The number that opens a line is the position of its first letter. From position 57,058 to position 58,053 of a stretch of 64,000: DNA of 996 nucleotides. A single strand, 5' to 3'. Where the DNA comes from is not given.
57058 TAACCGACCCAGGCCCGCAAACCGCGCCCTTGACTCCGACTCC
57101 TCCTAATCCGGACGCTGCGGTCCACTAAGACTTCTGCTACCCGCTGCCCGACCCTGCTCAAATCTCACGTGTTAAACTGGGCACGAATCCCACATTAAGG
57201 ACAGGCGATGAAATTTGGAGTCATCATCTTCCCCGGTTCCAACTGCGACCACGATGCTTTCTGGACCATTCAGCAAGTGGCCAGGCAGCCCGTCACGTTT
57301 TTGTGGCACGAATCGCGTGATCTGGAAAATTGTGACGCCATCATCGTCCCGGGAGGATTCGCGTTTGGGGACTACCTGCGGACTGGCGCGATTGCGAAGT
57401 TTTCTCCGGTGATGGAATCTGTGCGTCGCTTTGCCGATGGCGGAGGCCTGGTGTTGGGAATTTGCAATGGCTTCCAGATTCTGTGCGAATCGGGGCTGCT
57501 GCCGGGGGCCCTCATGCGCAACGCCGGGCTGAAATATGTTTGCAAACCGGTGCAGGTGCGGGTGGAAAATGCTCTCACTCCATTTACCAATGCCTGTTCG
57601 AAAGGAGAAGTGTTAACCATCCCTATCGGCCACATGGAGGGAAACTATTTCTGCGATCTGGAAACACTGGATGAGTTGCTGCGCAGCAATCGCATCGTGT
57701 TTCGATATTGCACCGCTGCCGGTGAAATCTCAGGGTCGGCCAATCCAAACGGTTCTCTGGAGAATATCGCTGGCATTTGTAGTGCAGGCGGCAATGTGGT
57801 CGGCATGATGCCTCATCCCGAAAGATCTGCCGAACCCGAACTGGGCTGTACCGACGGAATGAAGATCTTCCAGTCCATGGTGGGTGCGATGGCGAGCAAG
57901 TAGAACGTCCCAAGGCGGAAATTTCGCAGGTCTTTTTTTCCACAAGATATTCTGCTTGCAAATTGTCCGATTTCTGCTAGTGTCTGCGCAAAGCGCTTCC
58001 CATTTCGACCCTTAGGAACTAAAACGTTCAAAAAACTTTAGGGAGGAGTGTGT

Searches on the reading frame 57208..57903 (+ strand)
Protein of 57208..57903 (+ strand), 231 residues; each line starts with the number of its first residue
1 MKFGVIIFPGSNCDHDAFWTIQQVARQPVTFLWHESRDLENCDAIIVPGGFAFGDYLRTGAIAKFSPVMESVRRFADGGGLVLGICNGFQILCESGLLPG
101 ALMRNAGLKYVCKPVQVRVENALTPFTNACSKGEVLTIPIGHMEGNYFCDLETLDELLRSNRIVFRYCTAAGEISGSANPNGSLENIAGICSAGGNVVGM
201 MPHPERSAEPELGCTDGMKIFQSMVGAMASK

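Call 3: search_protein_families(library=pfam, proteins=[window:57208-57903:+], max_evalue=0.01)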
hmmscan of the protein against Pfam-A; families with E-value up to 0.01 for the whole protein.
window:57208-57903:+ (231 aa): 5 families
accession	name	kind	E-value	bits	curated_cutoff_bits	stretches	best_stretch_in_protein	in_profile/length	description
PF13507.12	GATase_5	-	7.9e-40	137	27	1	4-209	5-231/260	CobB/CobQ-like glutamine amidotransferase domain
PF07685.20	GATase_3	-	6.6e-09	36.1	27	1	22-95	20-91/196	CobB/CobQ-like glutamine amidotransferase domain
PF01965.30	DJ-1_PfpI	-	9.5e-08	32.5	26.6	1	40-101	60-116/165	DJ-1/PfpI family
PF00117.34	GATase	-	0.00099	19.3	22.8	1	33-95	33-88/190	Glutamine amidotransferase class-I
PF01174.25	SNO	-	0.0037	17.6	27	1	35-93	27-82/188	SNO glutamine amidotransferase family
